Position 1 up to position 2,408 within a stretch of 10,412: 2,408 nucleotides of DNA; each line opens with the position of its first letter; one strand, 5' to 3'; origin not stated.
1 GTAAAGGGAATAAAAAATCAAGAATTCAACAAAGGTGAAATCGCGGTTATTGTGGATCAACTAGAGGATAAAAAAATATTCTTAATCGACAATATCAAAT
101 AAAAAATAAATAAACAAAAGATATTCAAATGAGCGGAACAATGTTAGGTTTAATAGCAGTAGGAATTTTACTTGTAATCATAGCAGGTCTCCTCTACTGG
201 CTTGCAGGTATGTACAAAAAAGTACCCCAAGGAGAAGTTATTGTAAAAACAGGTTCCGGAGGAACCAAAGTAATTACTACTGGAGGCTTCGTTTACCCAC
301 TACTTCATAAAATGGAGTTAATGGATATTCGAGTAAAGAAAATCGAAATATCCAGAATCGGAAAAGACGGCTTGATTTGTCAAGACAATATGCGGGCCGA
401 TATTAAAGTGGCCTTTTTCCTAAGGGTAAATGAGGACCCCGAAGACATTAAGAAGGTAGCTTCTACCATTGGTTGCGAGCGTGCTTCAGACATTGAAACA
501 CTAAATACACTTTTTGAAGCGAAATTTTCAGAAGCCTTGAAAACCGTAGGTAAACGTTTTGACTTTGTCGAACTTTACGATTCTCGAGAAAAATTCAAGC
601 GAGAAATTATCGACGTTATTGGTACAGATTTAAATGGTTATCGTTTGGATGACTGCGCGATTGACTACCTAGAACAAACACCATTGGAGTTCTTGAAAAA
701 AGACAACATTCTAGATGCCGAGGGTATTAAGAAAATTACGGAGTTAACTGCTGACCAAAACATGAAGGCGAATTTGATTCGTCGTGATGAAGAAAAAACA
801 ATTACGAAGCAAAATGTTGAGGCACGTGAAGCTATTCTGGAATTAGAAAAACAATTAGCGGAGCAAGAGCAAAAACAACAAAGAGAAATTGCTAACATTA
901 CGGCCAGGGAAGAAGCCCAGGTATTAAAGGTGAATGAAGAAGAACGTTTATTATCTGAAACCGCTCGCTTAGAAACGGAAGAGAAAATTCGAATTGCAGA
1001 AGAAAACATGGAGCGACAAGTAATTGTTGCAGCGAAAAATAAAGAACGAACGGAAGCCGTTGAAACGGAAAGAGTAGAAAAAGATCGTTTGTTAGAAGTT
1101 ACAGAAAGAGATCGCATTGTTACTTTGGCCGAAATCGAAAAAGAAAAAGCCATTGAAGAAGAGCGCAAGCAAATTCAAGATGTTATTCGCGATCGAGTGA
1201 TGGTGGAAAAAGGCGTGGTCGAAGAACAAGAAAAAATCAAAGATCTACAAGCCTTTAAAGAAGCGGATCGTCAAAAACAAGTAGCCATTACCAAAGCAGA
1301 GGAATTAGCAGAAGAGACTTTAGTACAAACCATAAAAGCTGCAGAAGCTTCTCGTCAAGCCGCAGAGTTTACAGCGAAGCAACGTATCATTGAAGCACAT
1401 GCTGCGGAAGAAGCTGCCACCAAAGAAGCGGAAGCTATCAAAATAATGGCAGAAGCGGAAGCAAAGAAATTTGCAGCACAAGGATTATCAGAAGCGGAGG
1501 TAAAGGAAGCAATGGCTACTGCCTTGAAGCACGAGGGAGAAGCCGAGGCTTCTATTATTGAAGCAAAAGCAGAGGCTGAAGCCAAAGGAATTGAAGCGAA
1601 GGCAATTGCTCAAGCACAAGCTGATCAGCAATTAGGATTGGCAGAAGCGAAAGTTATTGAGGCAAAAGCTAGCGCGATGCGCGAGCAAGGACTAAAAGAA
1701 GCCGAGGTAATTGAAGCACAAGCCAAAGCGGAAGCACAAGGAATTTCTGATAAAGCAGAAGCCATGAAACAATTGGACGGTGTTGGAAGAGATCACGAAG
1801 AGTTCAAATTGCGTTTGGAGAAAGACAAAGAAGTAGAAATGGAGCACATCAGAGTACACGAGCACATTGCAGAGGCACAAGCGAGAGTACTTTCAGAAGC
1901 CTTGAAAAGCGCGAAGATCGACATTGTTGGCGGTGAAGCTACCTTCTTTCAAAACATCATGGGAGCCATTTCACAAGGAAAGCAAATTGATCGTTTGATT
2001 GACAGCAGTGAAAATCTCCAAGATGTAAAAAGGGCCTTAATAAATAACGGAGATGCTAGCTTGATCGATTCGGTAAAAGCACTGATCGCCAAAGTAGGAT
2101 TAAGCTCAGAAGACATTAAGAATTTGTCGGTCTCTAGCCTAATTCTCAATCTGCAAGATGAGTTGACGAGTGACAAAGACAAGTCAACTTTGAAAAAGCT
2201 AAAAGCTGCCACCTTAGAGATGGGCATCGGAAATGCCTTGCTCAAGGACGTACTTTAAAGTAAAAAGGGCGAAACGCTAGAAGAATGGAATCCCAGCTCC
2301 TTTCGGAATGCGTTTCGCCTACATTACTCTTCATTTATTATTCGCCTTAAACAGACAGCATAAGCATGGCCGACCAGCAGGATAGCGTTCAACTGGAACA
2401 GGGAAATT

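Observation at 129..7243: A co-directional flotillin + giant coiled-coil AAA+ ATPase gene pair, a candidate membrane-microdomain-anchored ATPase machine, and not the classical NfeD-flotillin pairing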

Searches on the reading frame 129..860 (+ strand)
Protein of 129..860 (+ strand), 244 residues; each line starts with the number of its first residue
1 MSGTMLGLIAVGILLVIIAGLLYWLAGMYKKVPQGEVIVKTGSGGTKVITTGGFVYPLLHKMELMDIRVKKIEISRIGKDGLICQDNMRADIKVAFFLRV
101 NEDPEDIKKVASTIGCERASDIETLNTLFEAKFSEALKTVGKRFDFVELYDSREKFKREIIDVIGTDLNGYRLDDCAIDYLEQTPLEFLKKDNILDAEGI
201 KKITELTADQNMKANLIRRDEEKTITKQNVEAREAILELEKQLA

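Call 45: search_protein_families(library=pfam, proteins=[window:129-860:+], max_evalue=10)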
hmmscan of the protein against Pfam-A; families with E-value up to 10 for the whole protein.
window:129-860:+ (244 aa): 1 family
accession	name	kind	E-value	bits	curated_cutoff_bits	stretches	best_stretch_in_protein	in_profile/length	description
PF01145.31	Band_7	-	1.1e-15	58.6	23.6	1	30-172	1-134/176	SPFH domain / Band 7 family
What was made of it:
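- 129..2258 (+): Flotillin-family SPFH protein, 709 aa: N-terminal membrane anchor (residues 4-27), SPFH/Band_7 domain (residues ~30-172), long E/A/K-rich helical region, and a C-terminal tail. Orthologue of bacD/PA3729. Call 45 gives Band_7 at E=1.1e-15 for residues 1-244.
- On SPFH / flotillin family (gene 129-2258): Residues 1-244 hit PF01145 at E=1.1e-15, 58.6 bits against a cut-off of 23.6 (call 45).
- Tried and rejected: This looked like evidence against SPFH until the N-terminal 244 aa were scanned alone (call 45).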

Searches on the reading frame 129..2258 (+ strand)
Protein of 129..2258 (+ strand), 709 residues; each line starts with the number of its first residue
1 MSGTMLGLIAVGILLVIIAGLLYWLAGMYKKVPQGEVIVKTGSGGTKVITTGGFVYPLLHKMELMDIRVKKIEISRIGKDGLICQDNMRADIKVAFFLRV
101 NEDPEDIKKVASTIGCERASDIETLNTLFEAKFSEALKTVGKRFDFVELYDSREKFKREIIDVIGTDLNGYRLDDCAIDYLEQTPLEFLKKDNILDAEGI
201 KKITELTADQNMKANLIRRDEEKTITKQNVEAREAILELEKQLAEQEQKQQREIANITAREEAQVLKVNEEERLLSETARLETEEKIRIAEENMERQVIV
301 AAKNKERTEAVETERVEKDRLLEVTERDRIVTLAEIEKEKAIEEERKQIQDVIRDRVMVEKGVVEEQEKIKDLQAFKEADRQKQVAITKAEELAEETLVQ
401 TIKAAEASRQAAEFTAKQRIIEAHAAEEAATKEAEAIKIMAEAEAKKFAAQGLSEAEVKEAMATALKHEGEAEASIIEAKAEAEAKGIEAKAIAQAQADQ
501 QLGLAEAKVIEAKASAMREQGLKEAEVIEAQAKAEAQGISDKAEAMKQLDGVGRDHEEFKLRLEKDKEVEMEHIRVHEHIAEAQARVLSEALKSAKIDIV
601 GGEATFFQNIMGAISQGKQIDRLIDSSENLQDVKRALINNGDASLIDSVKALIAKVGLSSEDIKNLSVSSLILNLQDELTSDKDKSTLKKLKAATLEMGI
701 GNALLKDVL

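Call 8: search_protein_families(library=pfam, proteins=[window:129-2258:+], max_evalue=0.1)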
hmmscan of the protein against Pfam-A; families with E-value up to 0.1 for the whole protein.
window:129-2258:+ (709 aa): 0 families
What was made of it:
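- No MIT-like domain was detected (call 8).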

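Call 9: search_protein_families(library=ncbifam, proteins=[window:129-2258:+], max_evalue=0.1)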
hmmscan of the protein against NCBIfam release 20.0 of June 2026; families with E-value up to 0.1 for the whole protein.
window:129-2258:+ (709 aa): 0 families

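Call 10: search_protein_families(library=padloc, proteins=[window:129-2258:+], max_evalue=0.1)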
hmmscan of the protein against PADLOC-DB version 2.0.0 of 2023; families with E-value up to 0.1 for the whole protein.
window:129-2258:+ (709 aa): 0 families
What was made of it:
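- On Known anti-phage defence systems (PADLOC): The flotillin has none (call 10).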

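Call 11: search_solved_structures(query=window:129-2258:+, max_evalue=1)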
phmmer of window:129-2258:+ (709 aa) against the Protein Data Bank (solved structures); distinct sequences matched with E-value up to 1: 0.
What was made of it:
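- Tried and rejected: The full-length flotillin gave no hit against Pfam or NCBIfam (calls 8, 9) or against PDB by sequence (call 11).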

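Call 15: find_homologous_proteins(query=window:129-2258:+, max_evalue=0.001)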
Query window:129-2258:+ (709 aa): 8000 proteins with E <= 0.001 among 8000 candidates; the best 120 are listed.
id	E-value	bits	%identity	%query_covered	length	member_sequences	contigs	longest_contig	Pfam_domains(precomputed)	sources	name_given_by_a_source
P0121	0.0e+0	1428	100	100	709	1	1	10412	-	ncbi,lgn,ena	-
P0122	0.0e+0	1148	82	97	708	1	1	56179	-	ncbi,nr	ncbi:hypothetical protein N8482_00535 [Chitinophagales bacterium]|nr:hypothetical protein [Chitinoph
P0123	0.0e+0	1133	80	98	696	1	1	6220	-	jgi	-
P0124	9.9e-266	901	65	98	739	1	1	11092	-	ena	-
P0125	1.7e-264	897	65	100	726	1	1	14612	-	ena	-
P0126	1.7e-264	897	65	100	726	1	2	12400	-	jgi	-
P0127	2.5e-261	887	64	99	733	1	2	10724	-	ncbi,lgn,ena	-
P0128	2.3e-260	884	64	96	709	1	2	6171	-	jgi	-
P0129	1.9e-257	874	65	91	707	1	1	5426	-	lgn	-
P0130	1.8e-244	831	62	100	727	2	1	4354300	-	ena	-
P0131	1.3e-243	828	60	99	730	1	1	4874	-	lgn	-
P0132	4.8e-243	826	62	97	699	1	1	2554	-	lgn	-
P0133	4.8e-243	826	61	95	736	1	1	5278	-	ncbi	-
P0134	2.7e-242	824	62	98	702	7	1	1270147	-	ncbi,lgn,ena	-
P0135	3.7e-242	824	62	96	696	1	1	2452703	-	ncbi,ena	-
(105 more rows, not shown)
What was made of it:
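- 129..2258 (+): Call 15 shows homologues named flotillin family protein.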

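Call 42: search_solved_structures(query=A3, max_evalue=0.01, show_alignments=1)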
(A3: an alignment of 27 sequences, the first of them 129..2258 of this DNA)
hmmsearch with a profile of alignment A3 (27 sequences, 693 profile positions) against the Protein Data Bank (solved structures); distinct sequences matched with E-value up to 0.01: 1.
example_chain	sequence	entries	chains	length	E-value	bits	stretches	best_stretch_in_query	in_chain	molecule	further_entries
8z5g_A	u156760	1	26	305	0.00091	21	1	370-451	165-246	Protein QmcA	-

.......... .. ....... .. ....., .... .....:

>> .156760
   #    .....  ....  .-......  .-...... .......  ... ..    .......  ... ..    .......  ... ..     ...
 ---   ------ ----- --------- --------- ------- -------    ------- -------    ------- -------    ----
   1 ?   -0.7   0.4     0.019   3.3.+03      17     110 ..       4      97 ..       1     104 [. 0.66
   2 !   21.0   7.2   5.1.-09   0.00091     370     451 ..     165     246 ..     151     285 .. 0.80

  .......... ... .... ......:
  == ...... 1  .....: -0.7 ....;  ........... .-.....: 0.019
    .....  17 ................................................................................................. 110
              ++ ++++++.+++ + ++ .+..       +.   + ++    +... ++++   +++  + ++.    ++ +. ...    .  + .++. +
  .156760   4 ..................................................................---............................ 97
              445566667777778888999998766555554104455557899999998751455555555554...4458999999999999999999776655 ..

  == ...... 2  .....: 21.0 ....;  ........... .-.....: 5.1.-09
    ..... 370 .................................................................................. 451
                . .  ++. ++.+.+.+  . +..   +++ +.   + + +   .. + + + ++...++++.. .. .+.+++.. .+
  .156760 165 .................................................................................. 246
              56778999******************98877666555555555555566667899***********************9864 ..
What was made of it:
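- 129..2258 (+): In call 42 the family profile hits the QmcA helical region.
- On SPFH / flotillin family (gene 129-2258): The family profile aligns to the QmcA helical region (call 42).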

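Call 43: search_protein_families(library=pfam, alignment_id=A3, max_evalue=0.05)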
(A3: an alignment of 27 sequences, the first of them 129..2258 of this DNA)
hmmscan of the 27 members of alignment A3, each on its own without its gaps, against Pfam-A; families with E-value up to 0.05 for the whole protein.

A. member 1, window:129-2258:+ (709 aa): 0 families

B. families by the number of members that match (of 27 scanned): 1 family
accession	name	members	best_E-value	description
PF01145.31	Band_7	3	3.3e-13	SPFH domain / Band 7 family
